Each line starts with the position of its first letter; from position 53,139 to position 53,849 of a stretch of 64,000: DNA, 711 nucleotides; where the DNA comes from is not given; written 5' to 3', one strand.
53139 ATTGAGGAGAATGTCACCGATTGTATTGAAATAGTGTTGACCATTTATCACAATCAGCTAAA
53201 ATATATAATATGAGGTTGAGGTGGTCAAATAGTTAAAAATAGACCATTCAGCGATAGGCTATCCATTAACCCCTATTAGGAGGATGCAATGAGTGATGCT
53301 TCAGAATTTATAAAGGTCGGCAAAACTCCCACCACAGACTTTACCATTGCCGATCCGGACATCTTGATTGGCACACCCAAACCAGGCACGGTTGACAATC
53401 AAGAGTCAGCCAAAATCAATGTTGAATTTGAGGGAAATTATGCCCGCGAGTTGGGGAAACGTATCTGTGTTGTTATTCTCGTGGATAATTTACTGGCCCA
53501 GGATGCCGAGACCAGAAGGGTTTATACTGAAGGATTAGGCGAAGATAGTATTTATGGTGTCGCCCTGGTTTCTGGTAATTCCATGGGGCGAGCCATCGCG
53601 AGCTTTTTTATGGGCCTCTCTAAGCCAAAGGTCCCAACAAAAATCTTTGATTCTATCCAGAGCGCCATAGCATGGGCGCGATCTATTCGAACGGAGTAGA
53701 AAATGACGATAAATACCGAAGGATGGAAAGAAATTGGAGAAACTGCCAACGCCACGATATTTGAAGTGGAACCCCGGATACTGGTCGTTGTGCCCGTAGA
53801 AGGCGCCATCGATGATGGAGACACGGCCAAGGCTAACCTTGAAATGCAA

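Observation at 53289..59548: Candidate undescribed signalling system: two STAS-like paralogs, a soluble kinase, a receiver, a receiver-cyclase and a cNMP-gated flavoenzyme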

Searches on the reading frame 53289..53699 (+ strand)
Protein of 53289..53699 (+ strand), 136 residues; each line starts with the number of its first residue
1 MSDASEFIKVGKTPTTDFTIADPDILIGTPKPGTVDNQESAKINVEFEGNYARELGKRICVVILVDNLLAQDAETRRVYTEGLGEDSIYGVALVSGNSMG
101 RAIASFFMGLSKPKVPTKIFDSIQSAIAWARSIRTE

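Call 3: search_protein_families(library=pfam, proteins=[window:53289-53699:+], max_evalue=0.01)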
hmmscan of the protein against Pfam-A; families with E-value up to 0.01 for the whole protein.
window:53289-53699:+ (136 aa): 1 family
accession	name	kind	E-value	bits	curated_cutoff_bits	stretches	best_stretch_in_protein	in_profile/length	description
PF25056.1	DUF7793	-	8.8e-14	51.9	26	1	23-132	5-111/113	Domain of unknown function (DUF7793)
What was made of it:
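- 53289..53699 (+): DUF7793 protein P1 (136 aa), predicted STAS/SpoIIAA fold. It is the distal paralog type. Pfam PF25056 at E 8.8e-14 (call 3).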

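Call 4: search_protein_families(library=ncbifam, proteins=[window:53289-53699:+], max_evalue=0.01)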
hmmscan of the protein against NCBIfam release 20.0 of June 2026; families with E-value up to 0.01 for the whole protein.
window:53289-53699:+ (136 aa): 0 families

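Call 9: find_homologous_proteins(query=window:53289-53699:+, max_evalue=0.001)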
Query window:53289-53699:+ (136 aa): 45 proteins with E <= 0.001 among 50 candidates.
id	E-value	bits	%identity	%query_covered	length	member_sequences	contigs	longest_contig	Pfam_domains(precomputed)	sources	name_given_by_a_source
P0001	4.1e-77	274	95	100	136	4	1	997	PF25056.2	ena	-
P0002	1.1e-74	266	91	100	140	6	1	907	PF25056.2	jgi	-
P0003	1.4e-73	263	90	100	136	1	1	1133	PF25056.2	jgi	jgi:hypothetical protein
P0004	6.4e-73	261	90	100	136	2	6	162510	PF25056.2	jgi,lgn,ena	jgi:hypothetical protein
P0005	2.4e-67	243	82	100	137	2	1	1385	PF25056.2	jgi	jgi:hypothetical protein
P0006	8.4e-67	241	83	100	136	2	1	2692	PF25056.2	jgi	-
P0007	2.4e-66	239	82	100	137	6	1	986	PF25056.2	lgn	-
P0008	9.7e-66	237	82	100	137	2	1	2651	PF25056.2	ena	-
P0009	5.7e-63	228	77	100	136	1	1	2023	PF25056.2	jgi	jgi:hypothetical protein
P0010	8.0e-62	225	79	100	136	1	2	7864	PF25056.2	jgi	jgi:hypothetical protein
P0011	7.5e-60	218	74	100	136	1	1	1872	PF25056.2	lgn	-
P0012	9.6e-60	218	74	99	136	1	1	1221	PF25056.2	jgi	jgi:hypothetical protein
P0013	2.6e-52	194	67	100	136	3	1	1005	PF25056.2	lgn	-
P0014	1.2e-46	176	59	100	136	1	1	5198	PF25056.2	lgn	-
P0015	6.3e-46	173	60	100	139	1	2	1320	PF25056.2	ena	-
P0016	5.6e-45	170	60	100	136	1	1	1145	PF25056.2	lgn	-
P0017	3.0e-36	142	52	92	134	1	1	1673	PF25056.2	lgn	-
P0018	5.0e-34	135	47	99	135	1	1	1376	PF25056.2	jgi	jgi:hypothetical protein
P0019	5.5e-34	135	49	99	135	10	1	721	PF25056.2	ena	-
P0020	1.4e-33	133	48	99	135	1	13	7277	PF25056.2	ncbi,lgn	-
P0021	1.5e-33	133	47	99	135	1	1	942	PF25056.2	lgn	-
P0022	1.7e-33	133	45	100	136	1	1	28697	PF25056.2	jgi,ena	-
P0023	1.7e-33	133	46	100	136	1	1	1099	PF25056.2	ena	-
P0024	1.7e-33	133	46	100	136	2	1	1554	PF25056.2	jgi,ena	-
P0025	2.0e-33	133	47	99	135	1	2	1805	PF25056.2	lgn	-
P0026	2.3e-33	133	44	100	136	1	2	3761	PF25056.2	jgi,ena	-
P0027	2.4e-33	133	47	100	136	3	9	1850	PF25056.2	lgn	-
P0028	2.7e-33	133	46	100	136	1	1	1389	PF25056.2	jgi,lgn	jgi:hypothetical protein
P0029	3.1e-33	132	48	99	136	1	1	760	PF25056.2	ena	-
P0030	3.7e-33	132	46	99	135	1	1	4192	PF25056.2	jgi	-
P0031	4.1e-33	132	45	99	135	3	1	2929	PF25056.2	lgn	-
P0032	4.6e-33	132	46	99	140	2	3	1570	PF25056.2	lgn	-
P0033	4.6e-33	132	44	100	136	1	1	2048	PF25056.2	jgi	jgi:hypothetical protein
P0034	1.6e-32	130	45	100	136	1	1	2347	PF25056.2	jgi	jgi:hypothetical protein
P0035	1.9e-32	130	47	99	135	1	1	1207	PF25056.2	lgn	-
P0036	4.4e-32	129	47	99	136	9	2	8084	PF25056.2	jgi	-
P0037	9.7e-32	128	47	99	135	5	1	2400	PF25056.2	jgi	jgi:hypothetical protein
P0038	1.3e-31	127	46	99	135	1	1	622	PF25056.2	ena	-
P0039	2.6e-31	126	44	99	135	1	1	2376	PF25056.2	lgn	-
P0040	5.1e-31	125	43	100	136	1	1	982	PF25056.2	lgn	-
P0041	1.4e-30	124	43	100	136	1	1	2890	PF25056.2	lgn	-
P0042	7.0e-30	122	43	100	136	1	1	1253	PF25056.2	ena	-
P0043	1.5e-28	117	43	99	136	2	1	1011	PF25056.2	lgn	-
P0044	1.3e-26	111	44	92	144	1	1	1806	PF25056.2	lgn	-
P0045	1.4e-21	95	42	88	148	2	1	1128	PF25056.2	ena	-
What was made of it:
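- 53289..53699 (+): There are 45 homologues, all DUF7793 (call 9).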

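Call 10: find_encoding_contigs(protein=P0004, flank=10000, max_places=4)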
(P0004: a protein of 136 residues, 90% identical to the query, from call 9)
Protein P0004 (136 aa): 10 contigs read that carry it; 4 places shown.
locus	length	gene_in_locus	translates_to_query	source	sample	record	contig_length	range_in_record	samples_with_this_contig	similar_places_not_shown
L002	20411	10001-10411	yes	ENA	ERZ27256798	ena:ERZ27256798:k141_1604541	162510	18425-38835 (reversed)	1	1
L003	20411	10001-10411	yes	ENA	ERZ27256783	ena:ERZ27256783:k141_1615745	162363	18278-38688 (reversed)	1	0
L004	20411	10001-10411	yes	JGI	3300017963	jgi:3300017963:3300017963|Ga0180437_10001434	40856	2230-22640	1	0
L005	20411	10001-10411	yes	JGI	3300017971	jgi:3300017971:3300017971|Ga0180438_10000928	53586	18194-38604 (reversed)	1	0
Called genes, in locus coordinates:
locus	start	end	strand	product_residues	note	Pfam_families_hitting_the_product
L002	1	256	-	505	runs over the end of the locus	PF03023:MurJ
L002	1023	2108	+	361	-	PF04015:DUF362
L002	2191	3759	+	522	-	PF12801:Fer4_5, PF12801:Fer4_5 (weak), PF13187:Fer4_9 (weak), PF13237:Fer4_10 (weak), PF00037:Fer4 (weak), PF12838:Fer4_7 (weak), PF13187:Fer4_9 (weak), PF12838:Fer4_7 (weak), +7 more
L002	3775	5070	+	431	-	PF09992:NAGPA (weak)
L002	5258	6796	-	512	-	PF00221:Lyase_aromatic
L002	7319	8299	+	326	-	PF00892:EamA, PF16913:PUNUT (faint), PF00892:EamA, PF03151:TPT (weak)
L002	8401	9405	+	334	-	PF00226:DnaJ, PF01556:DnaJ_C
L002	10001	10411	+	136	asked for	PF25056:DUF7793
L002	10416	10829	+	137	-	PF25056:DUF7793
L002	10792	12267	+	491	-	PF02518:HATPase_c, PF14501:HATPase_c_5 (weak)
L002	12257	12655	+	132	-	PF00072:Response_reg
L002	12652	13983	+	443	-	PF00072:Response_reg, PF00211:Guanylate_cyc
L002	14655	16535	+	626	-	PF00027:cNMP_binding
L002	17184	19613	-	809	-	PF00136:DNA_pol_B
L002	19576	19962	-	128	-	PF26485:DUF8156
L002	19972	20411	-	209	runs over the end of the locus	-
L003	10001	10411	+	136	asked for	PF25056:DUF7793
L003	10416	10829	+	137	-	PF25056:DUF7793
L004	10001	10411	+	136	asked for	PF25056:DUF7793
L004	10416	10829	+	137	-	PF25056:DUF7793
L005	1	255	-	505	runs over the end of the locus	PF03023:MurJ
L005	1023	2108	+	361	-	PF04015:DUF362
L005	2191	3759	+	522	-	PF12801:Fer4_5, PF12801:Fer4_5 (weak), PF13187:Fer4_9 (weak), PF13237:Fer4_10 (weak), PF00037:Fer4 (weak), PF12838:Fer4_7 (weak), PF13187:Fer4_9 (weak), PF12838:Fer4_7 (weak), +7 more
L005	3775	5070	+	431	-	-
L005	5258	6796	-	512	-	PF00221:Lyase_aromatic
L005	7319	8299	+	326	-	PF00892:EamA, PF16913:PUNUT (faint), PF00892:EamA, PF03151:TPT (weak)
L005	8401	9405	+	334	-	PF00226:DnaJ, PF01556:DnaJ_C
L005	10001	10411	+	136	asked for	PF25056:DUF7793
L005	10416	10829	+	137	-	PF25056:DUF7793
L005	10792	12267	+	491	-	PF02518:HATPase_c, PF14501:HATPase_c_5 (weak)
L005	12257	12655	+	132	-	PF00072:Response_reg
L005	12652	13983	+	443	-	PF00072:Response_reg, PF00211:Guanylate_cyc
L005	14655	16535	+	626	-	PF00027:cNMP_binding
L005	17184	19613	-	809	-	PF00136:DNA_pol_B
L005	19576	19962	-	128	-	PF26485:DUF8156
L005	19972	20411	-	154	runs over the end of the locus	-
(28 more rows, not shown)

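Call 11: find_encoding_contigs(protein=P0022, flank=10000, max_places=4)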
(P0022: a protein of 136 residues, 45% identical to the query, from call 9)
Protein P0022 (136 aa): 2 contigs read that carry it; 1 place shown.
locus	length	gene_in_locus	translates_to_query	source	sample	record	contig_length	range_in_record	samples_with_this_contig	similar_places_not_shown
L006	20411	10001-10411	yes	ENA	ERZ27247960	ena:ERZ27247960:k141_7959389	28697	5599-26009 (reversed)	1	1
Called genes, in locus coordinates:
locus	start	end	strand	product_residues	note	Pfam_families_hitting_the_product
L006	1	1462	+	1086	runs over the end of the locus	PF00580:UvrD-helicase, PF13245:AAA_19, PF01079:Hint, PF13403:Hint_2 (weak), PF14890:Intein_splicing, PF13361:UvrD_C, PF13538:UvrD_C_2, PF21196:PcrA_UvrD_tudor, +2 more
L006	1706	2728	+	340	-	PF00483:NTP_transferase, PF25084:LbH_EIF2B (weak), PF00132:Hexapep (faint), PF25087:GMPPB_C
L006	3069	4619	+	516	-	-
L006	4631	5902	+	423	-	PF01582:TIR (weak), PF13676:TIR_2, PF03781:FGE-sulfatase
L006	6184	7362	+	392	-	PF00155:Aminotran_1_2, PF01053:Cys_Met_Meta_PP (weak), PF01041:DegT_DnrJ_EryC1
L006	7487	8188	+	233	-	PF13391:HNH_2 (weak)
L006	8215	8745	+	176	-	-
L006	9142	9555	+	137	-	PF25056:DUF7793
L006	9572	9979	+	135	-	-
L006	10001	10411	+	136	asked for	PF25056:DUF7793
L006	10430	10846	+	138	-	PF25056:DUF7793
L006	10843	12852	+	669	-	PF00672:HAMP (faint), PF00512:HisKA, PF02518:HATPase_c, PF00072:Response_reg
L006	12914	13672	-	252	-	PF01863:YgjP-like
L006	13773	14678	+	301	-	PF00072:Response_reg (weak), PF00990:GGDEF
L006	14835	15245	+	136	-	-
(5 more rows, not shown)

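Call 12: find_encoding_contigs(protein=P0020, flank=10000, max_places=4)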
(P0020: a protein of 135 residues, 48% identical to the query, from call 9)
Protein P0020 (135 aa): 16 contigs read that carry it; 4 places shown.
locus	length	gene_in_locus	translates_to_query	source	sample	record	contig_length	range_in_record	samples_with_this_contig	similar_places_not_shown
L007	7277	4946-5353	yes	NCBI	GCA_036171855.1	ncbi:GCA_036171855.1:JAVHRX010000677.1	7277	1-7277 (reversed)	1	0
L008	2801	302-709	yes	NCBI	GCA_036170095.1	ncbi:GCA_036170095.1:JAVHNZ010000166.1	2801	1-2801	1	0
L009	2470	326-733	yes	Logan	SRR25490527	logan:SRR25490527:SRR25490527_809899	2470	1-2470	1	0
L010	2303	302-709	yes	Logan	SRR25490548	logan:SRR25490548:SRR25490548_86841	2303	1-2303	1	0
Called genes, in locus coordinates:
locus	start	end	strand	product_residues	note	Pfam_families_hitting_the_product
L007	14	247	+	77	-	-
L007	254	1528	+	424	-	PF01594:AI-2E_transport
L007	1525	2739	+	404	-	PF01594:AI-2E_transport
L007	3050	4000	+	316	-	-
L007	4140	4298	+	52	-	PF18919:DUF5670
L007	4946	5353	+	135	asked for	PF25056:DUF7793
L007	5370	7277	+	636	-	?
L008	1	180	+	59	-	?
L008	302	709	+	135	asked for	PF25056:DUF7793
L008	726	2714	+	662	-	PF00672:HAMP (faint), PF00512:HisKA, PF02518:HATPase_c, PF00072:Response_reg, PF23198:PDE8A_N (faint), PF00072:Response_reg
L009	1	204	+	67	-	?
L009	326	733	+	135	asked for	PF25056:DUF7793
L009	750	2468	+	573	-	?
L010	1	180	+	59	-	?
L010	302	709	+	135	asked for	PF25056:DUF7793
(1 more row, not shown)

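Call 24: find_related_loci(query=A3, collection=genome_contigs, flank=10000)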
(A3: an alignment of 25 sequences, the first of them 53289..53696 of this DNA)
Query A3 (136 aa) in genome_contigs; peptide patterns used: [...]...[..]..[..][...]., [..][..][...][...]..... (x = any residue, [..] = any of these).
112 stretches matched a pattern; 16 encode a relative of the query (tblastn E <= 1e-3); 16 distinct loci.
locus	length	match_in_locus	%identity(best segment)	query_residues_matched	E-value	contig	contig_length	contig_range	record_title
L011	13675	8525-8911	47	6-134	5e-40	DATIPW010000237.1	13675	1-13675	MAG TPA_asm: Anaerolineales bacterium isolate SMAG_U15861 k141_529400, whole genome shotgun sequence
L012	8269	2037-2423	47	6-134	1e-39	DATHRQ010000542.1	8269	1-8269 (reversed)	MAG TPA_asm: Anaerolineales bacterium isolate SMAG_U16029 k141_65353, whole genome shotgun sequence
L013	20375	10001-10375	50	10-134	2e-39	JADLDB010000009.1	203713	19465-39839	MAG: Myxococcales bacterium isolate SJ252 c_000000017607, whole genome shotgun sequence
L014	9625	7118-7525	49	4-136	5e-37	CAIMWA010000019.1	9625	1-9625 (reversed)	MAG: uncultured delta proteobacterium isolate VK_bin-2715 genome assembly, contig: bin-2715:019/685, whole genome shotgu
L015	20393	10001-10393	46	7-134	5e-35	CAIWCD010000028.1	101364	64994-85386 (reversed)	MAG: uncultured delta proteobacterium isolate Umea1_bin-0479 genome assembly, contig: bin-0479:28/53, whole genome shotg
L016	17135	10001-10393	39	6-136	2e-32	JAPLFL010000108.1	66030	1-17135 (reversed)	MAG: Candidatus Kapaibacterium sp. isolate LacPavin_0818_WC55_MAG_34_17 LacPavin_0818_WC55_scaffold_60844, whole genome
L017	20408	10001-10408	36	1-136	1e-30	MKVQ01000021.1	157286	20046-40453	MAG: Myxococcales bacterium 68-20 scnpilot_expt_750_bf_scaffold_204, whole genome shotgun sequence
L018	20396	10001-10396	40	5-136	1e-29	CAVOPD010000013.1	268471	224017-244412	MAG: uncultured Acidobacteriota bacterium isolate MFD00392.bin.2.10 genome assembly, contig: contig_47236, whole genome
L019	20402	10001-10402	34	3-136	3e-26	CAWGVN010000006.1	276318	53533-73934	MAG: uncultured delta proteobacterium isolate MFD02416.bin.1.415 genome assembly, contig: contig_80316, whole genome sho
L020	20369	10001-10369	39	9-131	2e-27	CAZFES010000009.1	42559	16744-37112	MAG TPA_asm: uncultured Polyangiaceae bacterium isolate SRP193661_co2_177 genome assembly, contig: NODE_884_length_42559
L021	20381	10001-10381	39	10-136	3e-27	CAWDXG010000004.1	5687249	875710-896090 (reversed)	MAG: uncultured delta proteobacterium isolate MFD05684.bin.2.78 genome assembly, contig: contig_7413, whole genome shotg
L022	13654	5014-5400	35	3-131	6e-27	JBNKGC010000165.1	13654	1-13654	MAG: Polyangiaceae bacterium isolate E1E2.bin.38.strict NODE_165_length_13654_cov_4.330706, whole genome shotgun sequenc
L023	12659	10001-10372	38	10-134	1e-26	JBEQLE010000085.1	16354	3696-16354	MAG: Leptospirales bacterium isolate Y21TTR20magb6s NODE_85_length_16354_cov_4.608466, whole genome shotgun sequence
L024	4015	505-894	34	3-133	4e-22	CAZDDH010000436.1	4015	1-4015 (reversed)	MAG TPA_asm: uncultured Rickettsiales bacterium isolate SRP077602_co5_208 genome assembly, contig: NODE_78890_length_401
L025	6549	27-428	33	3-136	5e-21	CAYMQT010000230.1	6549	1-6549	MAG TPA_asm: uncultured Polyangiaceae bacterium isolate SRP344714_co2_431 genome assembly, contig: NODE_30973_length_654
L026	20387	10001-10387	35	3-131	6e-17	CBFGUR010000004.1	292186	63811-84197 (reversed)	MAG TPA_asm: uncultured Polyangiaceae bacterium isolate SRR17295757_metabat2_102 genome assembly, contig: ERZ23398518.12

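Call 31: predict_structure(alignment_id=A2)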
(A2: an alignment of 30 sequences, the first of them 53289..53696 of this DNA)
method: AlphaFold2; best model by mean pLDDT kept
length: 136 residues; sequences in the alignment: 30
mean_pLDDT: 91.4   pTM: 0.87
mean pLDDT of the five models: 91.4, 90.3, 87.7, 87.5, 87.1
residues with pLDDT >= 90: 102; 70-90: 30; 50-70: 4; < 50: 0
segments of 3 or more residues with pLDDT < 50: none
pLDDT, mean of each block of 10 residues (from residue 1): 79 96 95 93 95 94 92 90 86 93 91 91 96 86
secondary structure, 60 per line:
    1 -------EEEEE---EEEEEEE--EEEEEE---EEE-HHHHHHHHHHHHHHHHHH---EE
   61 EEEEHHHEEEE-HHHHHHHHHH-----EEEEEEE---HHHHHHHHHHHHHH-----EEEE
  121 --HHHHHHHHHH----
elements in order: E8-12 E16-22 E25-30 E34-36 H38-55 E59-64 E68-71 H73-82 E88-94 H98-111 E117-120 H123-132
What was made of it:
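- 53289..53699 (+): The AF2 model has pLDDT 91.4 (call 31).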
